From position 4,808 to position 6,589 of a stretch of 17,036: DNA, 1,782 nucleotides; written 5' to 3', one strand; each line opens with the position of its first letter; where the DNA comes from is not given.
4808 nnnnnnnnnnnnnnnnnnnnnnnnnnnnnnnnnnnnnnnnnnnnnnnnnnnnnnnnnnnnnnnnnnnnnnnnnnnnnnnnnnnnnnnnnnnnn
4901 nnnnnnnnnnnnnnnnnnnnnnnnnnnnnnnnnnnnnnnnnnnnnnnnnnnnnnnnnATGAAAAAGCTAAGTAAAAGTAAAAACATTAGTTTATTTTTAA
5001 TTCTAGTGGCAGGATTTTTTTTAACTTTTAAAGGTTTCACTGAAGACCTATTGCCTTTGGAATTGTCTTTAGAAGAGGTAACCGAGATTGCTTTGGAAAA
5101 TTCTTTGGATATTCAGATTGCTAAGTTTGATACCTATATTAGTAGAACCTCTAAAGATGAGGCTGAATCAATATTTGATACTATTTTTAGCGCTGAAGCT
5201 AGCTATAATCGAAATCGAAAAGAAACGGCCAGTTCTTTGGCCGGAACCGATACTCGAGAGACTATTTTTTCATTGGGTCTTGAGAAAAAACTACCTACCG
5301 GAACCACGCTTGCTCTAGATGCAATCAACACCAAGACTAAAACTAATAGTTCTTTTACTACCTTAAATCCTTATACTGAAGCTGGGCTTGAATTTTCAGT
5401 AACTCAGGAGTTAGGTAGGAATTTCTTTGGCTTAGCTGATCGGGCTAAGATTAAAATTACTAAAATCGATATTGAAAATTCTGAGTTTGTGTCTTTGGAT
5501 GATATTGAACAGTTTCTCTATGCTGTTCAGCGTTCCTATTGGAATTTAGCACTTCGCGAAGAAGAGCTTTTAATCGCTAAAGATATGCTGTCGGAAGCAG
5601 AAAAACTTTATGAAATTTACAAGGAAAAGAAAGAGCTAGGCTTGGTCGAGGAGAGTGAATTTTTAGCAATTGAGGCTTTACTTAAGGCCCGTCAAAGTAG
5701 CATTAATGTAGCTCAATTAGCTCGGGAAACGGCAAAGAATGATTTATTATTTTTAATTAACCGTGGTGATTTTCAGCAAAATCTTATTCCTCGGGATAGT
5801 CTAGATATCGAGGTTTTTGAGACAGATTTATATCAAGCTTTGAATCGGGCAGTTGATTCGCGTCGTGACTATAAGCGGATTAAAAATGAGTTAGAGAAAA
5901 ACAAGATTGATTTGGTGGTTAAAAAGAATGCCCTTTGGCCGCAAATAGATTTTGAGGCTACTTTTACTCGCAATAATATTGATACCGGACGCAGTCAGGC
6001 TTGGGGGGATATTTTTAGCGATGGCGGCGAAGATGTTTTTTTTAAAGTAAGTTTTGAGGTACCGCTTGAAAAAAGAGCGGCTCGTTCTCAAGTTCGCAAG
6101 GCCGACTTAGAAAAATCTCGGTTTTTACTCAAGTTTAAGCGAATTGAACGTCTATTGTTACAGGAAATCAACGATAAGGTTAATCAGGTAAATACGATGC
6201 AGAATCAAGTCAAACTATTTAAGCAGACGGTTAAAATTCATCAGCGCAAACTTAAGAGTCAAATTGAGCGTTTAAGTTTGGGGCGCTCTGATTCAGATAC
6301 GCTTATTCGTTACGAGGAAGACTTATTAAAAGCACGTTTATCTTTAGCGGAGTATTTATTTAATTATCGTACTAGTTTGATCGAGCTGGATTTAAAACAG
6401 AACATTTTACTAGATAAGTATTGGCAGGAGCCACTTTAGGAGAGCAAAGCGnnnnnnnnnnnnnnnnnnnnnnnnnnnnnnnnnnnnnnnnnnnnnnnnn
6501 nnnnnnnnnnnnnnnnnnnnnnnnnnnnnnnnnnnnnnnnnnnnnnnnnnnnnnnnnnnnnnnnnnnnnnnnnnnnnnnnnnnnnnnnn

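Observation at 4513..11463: Efflux operon with OMF and RND permease but no periplasmic adaptor (MFP) gene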

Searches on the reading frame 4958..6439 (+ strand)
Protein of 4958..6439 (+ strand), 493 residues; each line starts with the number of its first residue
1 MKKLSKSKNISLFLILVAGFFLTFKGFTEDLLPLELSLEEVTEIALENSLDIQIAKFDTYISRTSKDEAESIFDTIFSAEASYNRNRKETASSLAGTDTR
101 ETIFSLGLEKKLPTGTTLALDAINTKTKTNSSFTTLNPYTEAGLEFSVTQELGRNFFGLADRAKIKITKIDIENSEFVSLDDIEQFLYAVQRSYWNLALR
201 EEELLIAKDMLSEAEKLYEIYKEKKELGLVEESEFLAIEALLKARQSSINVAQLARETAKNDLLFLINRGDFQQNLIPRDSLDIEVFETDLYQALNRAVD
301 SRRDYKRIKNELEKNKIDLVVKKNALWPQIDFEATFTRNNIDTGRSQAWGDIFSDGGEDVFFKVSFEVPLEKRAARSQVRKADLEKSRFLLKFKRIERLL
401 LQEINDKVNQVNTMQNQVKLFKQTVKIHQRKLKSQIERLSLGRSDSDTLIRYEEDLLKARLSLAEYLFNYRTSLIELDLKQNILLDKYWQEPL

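Call 3: search_protein_families(library=pfam, proteins=[window:4958-6439:+])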
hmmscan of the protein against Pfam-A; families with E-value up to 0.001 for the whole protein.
window:4958-6439:+ (493 aa): 1 family
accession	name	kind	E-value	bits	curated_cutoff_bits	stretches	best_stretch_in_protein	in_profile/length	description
PF02321.23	OEP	-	1.6e-33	116.5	22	2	292-477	2-182/187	Outer membrane efflux protein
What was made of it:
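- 4958..6439 (+): Divergent TolC-like outer membrane factor (493 aa) with an N-terminal signal-like segment. Pfam OEP 1.6e-33, two stretches (call 3).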

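Call 9: search_solved_structures(query=window:4958-6439:+, max_evalue=0.01)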
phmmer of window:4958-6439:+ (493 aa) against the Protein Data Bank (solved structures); distinct sequences matched with E-value up to 0.01: 4.
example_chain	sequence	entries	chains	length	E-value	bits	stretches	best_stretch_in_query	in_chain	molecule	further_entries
1wp1_A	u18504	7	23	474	0.00073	21.8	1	188-476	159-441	Outer membrane protein oprM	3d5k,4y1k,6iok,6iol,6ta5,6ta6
7ng8_A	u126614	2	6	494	0.0011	21.3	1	196-480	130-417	Outer membrane channel protein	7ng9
2xmn_A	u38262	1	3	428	0.0053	19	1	233-475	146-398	Outer membrane protein TolC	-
2wmz_A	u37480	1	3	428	0.0072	18.6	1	233-475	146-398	OUTER MEMBRANE PROTEIN TOLC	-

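Call 18: search_protein_families(library=ncbifam, proteins=[window:4958-6439:+], max_evalue=0.01)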
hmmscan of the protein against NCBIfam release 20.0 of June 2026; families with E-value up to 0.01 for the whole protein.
window:4958-6439:+ (493 aa): 2 families
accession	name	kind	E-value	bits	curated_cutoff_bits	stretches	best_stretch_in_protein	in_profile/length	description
TIGR01844.1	type_I_sec_TolC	subfamily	5.6e-13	48.7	225.15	1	125-472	53-388/414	TolC family outer membrane protein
TIGR01845.1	outer_NodT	subfamily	6.3e-13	48.3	210.05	1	186-465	167-441/460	efflux transporter outer membrane subunit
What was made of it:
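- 4958..6439 (+): Only 48 bits to NCBIfam TolC and NodT, against cut-offs of 225 and 210 (call 18).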

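Call 55: find_homologous_proteins(query=window:4958-6439:+)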
Query window:4958-6439:+ (493 aa): 219 proteins with E <= 0.001 among 8000 candidates; the best 120 are listed.
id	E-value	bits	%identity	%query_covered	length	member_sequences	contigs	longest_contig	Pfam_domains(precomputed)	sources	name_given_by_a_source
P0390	0.0e+0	1040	100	100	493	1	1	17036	PF02321.24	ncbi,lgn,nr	ncbi:MAG: TolC family protein [Candidatus Omnitrophica bacterium]|nr:TolC family protein [Candidatus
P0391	1.7e-239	813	77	100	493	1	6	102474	PF02321.24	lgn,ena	-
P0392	7.6e-236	801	77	100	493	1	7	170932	PF02321.24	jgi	-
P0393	2.3e-232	790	80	94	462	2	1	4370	PF02321.24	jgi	-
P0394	2.8e-227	773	74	100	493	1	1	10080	PF02321.24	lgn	-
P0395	9.0e-204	696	67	100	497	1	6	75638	PF02321.24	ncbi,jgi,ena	-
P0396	1.5e-186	639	66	93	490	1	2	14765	PF02321.24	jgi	-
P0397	5.9e-186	637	61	100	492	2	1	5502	PF02321.24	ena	-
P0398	9.1e-186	636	64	94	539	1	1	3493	PF02321.24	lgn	-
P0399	9.3e-186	636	60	100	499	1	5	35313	PF02321.24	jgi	-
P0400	4.2e-184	631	60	100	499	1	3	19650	PF02321.24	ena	-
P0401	1.5e-183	629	60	100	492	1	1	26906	PF02321.24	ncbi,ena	-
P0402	3.6e-183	628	59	100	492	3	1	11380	PF02321.24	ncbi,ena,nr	ncbi:MAG: TolC family protein [Candidatus Omnitrophica bacterium]|nr:TolC family protein [Candidatus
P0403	1.8e-182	625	60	100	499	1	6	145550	PF02321.24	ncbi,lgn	-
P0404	5.5e-182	624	60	100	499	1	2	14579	PF02321.24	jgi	-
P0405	7.7e-182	623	59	100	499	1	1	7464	PF02321.24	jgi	-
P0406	8.3e-182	623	59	100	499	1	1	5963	PF02321.24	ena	-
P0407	3.3e-181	621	60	100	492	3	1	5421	PF02321.24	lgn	-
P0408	3.4e-181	621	60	100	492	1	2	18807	PF02321.24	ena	-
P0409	9.8e-181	620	59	100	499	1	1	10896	PF02321.24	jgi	-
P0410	1.6e-180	619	59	100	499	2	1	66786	PF02321.24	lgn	-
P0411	4.2e-180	618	61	100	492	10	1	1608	PF02321.24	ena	-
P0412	4.2e-180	618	63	93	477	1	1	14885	PF02321.24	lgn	-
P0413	4.6e-179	614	58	100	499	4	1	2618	PF02321.24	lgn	-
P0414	1.2e-178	613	63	93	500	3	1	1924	PF02321.24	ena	-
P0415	1.1e-177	610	59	100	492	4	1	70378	PF02321.24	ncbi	-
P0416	1.3e-177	609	62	93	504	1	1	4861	PF02321.24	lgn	-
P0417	1.9e-177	609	60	100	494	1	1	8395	PF02321.24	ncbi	-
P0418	3.4e-177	608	59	98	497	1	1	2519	PF02321.24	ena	-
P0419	3.6e-177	608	58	100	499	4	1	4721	PF02321.24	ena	-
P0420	4.4e-177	608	58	100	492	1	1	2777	PF02321.24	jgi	-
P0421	3.5e-175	601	59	98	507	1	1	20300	PF02321.24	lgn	-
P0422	5.6e-175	601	59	98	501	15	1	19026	PF02321.24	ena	-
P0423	2.3e-173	595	55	100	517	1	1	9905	PF02321.24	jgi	jgi:outer membrane protein TolC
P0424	2.9e-172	592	57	100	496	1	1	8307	PF02321.24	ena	-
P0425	1.5e-171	589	60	95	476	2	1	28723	PF02321.24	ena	-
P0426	1.7e-171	589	57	100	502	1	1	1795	PF02321.24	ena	-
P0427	5.6e-171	587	60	96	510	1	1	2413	PF02321.24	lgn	-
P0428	5.9e-171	587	59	100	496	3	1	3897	PF02321.24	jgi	-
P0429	3.1e-170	585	56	100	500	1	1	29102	PF02321.24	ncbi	-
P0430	1.4e-169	583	54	100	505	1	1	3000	PF02321.24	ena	-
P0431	1.4e-168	580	59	95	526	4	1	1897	PF02321.24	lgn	-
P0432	2.1e-168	579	60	93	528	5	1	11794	PF02321.24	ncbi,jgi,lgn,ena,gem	ncbi:MAG: TolC family protein [Candidatus Omnitrophota bacterium]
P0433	1.5e-167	576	58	95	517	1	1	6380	PF02321.24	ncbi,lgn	-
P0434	2.5e-166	572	55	100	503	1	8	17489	PF02321.24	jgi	-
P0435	3.6e-166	572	58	93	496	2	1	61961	PF02321.24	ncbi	ncbi:TolC family protein [Candidatus Omnitrophota bacterium]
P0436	5.1e-166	571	58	93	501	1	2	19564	PF02321.24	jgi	-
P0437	1.3e-165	570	55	98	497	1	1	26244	PF02321.24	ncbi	ncbi:MAG: TolC family protein [Candidatus Omnitrophota bacterium]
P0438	1.4e-165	570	57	92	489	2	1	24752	PF02321.24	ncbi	ncbi:MAG: TolC family protein [Candidatus Omnitrophota bacterium]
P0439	3.6e-165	568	57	93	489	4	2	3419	PF02321.24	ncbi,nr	ncbi:MAG: TolC family protein [Candidatus Omnitrophica bacterium]|nr:TolC family protein [Candidatus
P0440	5.4e-165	568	59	93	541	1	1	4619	PF02321.24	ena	-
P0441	7.3e-165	567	57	93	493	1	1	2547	PF02321.24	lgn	-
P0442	1.1e-163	563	58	93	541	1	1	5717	PF02321.24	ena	-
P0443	1.1e-163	563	55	100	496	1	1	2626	PF02321.24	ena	-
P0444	3.2e-162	559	55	94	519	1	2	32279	PF02321.24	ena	-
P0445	1.6e-161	556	57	93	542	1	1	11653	PF02321.24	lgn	-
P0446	2.0e-161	556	54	94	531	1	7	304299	PF02321.24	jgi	-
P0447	4.3e-161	555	55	93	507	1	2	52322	PF02321.24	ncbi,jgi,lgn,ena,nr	ncbi:MAG: hypothetical protein DRP74_00755 [Candidatus Omnitrophota bacterium]|nr:MAG: hypothetical 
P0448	1.4e-159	550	57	94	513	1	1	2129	PF02321.24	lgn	-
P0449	2.6e-158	546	54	96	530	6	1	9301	PF02321.24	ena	-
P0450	1.2e-157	544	56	93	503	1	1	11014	PF02321.24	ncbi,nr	ncbi:MAG: TolC family protein [Candidatus Omnitrophica bacterium]|nr:TolC family protein [Candidatus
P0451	3.9e-157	542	57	92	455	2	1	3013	PF02321.24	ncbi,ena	-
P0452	3.0e-155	536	54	94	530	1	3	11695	PF02321.24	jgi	-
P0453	6.2e-155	535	55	93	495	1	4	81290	PF02321.24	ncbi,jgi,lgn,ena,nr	ncbi:MAG: hypothetical protein AMJ95_02195 [Omnitrophica WOR_2 bacterium SM23_72]|nr:MAG: hypothetic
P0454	2.8e-154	532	54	93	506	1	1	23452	PF02321.24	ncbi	ncbi:MAG: TolC family protein [Candidatus Omnitrophota bacterium]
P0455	1.6e-153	530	54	96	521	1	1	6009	PF02321.24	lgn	-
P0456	3.1e-152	526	55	96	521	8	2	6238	PF02321.24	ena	-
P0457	3.5e-152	526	54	93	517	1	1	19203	PF02321.24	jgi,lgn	-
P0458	1.1e-150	521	54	94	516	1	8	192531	PF02321.24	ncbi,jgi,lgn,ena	-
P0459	1.2e-148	514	52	93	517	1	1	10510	PF02321.24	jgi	jgi:outer membrane protein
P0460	7.0e-146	505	50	99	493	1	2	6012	PF02321.24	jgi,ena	-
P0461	5.0e-143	495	59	79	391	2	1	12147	PF02321.24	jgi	-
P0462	1.9e-141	490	53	89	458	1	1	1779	PF02321.24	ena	-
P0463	4.2e-141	489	51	92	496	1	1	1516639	PF02321.24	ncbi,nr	ncbi:MAG: TolC family protein [Candidatus Omnitrophota bacterium]|nr:MAG: TolC family protein [Candi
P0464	3.9e-139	483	60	77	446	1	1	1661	PF02321.24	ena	-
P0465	2.2e-138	480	48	98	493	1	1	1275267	PF02321.24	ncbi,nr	ncbi:MAG: TolC family protein [Candidatus Omnitrophota bacterium]|nr:MAG: TolC family protein [Candi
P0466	1.7e-137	477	49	97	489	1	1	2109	PF02321.24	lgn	-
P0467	4.4e-137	476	49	98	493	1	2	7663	PF02321.24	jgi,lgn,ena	-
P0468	9.4e-137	475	48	99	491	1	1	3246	PF02321.24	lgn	-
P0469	6.3e-136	472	48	99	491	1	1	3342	PF02321.24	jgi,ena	-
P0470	1.8e-135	470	50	93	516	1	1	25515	PF02321.24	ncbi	-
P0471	2.2e-135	470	48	98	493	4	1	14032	PF02321.24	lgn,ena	-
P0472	5.2e-135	469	48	98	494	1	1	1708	PF02321.24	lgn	-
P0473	4.0e-134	466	49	93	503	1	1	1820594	PF02321.24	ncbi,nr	ncbi:MAG: TolC family protein [Candidatus Omnitrophota bacterium]|nr:MAG: TolC family protein [Candi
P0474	5.5e-134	466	47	99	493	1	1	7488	PF02321.24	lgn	-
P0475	7.6e-134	465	49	93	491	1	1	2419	PF02321.24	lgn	-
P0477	2.3e-133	463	49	94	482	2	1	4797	PF02321.24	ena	-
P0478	1.2e-132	461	46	98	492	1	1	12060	PF02321.24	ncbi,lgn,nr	ncbi:MAG: TolC family protein [Candidatus Omnitrophica bacterium]|nr:TolC family protein [Candidatus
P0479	1.6e-132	461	49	93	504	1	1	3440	PF02321.24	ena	-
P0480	1.7e-132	461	48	94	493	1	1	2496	PF02321.24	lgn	-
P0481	1.7e-132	461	47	98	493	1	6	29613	PF02321.24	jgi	-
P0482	1.7e-132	461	49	96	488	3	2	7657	PF02321.24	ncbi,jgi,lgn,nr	ncbi:MAG TPA: TolC family protein [Candidatus Omnitrophica bacterium]|nr:MAG: hypothetical protein D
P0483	1.9e-132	460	50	93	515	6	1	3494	PF02321.24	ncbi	-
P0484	8.7e-132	458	48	97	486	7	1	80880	PF02321.24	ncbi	-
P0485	2.6e-131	457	48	93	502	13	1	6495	PF02321.24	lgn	-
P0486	9.8e-131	455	51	94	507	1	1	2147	PF02321.24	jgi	-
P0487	1.0e-130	455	48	94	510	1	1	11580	PF02321.24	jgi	jgi:outer membrane protein TolC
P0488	1.1e-130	455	48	94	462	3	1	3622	PF02321.24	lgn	-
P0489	3.2e-130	453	49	93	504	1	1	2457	PF02321.24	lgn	-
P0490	4.4e-130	453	45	98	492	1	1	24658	PF02321.24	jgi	-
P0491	1.3e-129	451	48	93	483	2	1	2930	PF02321.24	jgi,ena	-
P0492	1.4e-129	451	44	100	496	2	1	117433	PF02321.24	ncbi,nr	ncbi:MAG: TolC family protein [Candidatus Omnitrophica bacterium]|nr:TolC family protein [Candidatus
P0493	1.7e-129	451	49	93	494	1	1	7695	PF02321.24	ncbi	-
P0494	2.4e-129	450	48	94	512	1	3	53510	PF02321.24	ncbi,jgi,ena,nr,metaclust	ncbi:MAG: TolC family protein [Candidatus Kaelpia aquatica]|nr:TolC family protein [Candidatus Kaelp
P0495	3.2e-129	450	47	93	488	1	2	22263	PF02321.24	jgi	jgi:outer membrane protein TolC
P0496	3.9e-129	450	47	93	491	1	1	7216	PF02321.24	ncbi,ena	-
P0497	5.0e-129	449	48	93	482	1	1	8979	PF02321.24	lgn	-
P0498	6.3e-129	449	48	93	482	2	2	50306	PF02321.24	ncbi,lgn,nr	ncbi:TolC family protein [bacterium]|nr:TolC family protein [bacterium]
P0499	7.5e-129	449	48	93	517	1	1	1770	PF02321.24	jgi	jgi:outer membrane protein TolC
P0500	1.4e-128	448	48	93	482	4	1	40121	PF02321.24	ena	-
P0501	1.8e-128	447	45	98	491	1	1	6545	PF02321.24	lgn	-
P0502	1.8e-128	447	49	92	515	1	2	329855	PF02321.24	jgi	-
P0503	2.1e-128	447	45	98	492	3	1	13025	PF02321.24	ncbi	-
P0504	3.9e-128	446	47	93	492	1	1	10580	PF02321.24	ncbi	ncbi:MAG: TolC family protein [Candidatus Omnitrophota bacterium]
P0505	6.1e-128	446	47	98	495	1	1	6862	PF02321.24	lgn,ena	-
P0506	6.4e-128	446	47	97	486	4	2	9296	PF02321.24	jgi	-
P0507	1.4e-127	444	46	98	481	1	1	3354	PF02321.24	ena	-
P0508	2.9e-127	443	48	93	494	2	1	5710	PF02321.24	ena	-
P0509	1.3e-126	441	45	98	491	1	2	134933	PF02321.24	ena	-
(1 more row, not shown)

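Call 66: predict_structure(alignment_id=A2)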
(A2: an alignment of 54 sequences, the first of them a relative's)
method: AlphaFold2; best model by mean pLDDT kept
length: 493 residues; sequences in the alignment: 54
mean_pLDDT: 73.1   pTM: 0.62
mean pLDDT of the five models: 73.1, 72.3, 71.4, 70.2, 66.7
residues with pLDDT >= 90: 165; 70-90: 126; 50-70: 99; < 50: 103
segments of 3 or more residues with pLDDT < 50: 1-3, 24-30, 67-75, 89-96, 134-137, 154-172, 323-370
pLDDT, mean of each block of 10 residues (from residue 1): 57 71 46 82 84 70 54 47 56 52 66 60 69 51 59 45 36 58 90 97 96 93 88 92 95 95 86 86 91 91 87 75 44 44 39 31 31 67 82 89 95 97 97 89 85 96 97 95 85 57
secondary structure, 60 per line:
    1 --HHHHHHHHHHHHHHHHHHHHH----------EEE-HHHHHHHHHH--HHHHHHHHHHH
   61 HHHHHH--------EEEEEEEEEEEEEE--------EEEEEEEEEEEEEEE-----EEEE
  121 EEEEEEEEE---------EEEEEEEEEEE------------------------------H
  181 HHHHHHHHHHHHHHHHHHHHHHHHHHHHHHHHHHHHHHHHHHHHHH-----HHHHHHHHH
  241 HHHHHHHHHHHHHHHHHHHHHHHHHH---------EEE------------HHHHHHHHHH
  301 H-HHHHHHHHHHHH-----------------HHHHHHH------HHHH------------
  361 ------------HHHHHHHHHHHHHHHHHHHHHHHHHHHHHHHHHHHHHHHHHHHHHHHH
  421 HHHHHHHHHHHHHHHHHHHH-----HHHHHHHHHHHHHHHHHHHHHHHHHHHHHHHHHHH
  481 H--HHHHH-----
elements in order: H3-23 E34-36 H38-47 H50-66 E75-88 E97-111 E117-129 E139-149 H180-226 H232-266 E276-278 H291-301 H303-314 H332-338 H345-348 H373-440 H446-481 H484-488
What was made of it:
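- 4958..6439 (+): AF2 model mean pLDDT 73 (call 66).
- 5234..5362 (+): About 29 extra residues within OMF residues 93-135 (first beta region), absent from OMFs of adaptor-containing relatives. The AF2 model shows four strands at 75-149, at low to moderate confidence (call 66).
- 5636..5650 (+): OMF periplasmic tip 1, L-G228-L-V-E231. It is the turn between helices 180-226 and 232-266 (call 66).
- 6278..6292 (+): OMF periplasmic tip 2, L-G442-R443-S444-D. It is the turn between helices 373-440 and 446-481 (call 66).
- On Outer membrane factor / TolC family (Pfam PF02321 OEP): The AF2 model has strands at 75-149 and helices 180-266 and 373-481 (call 66).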
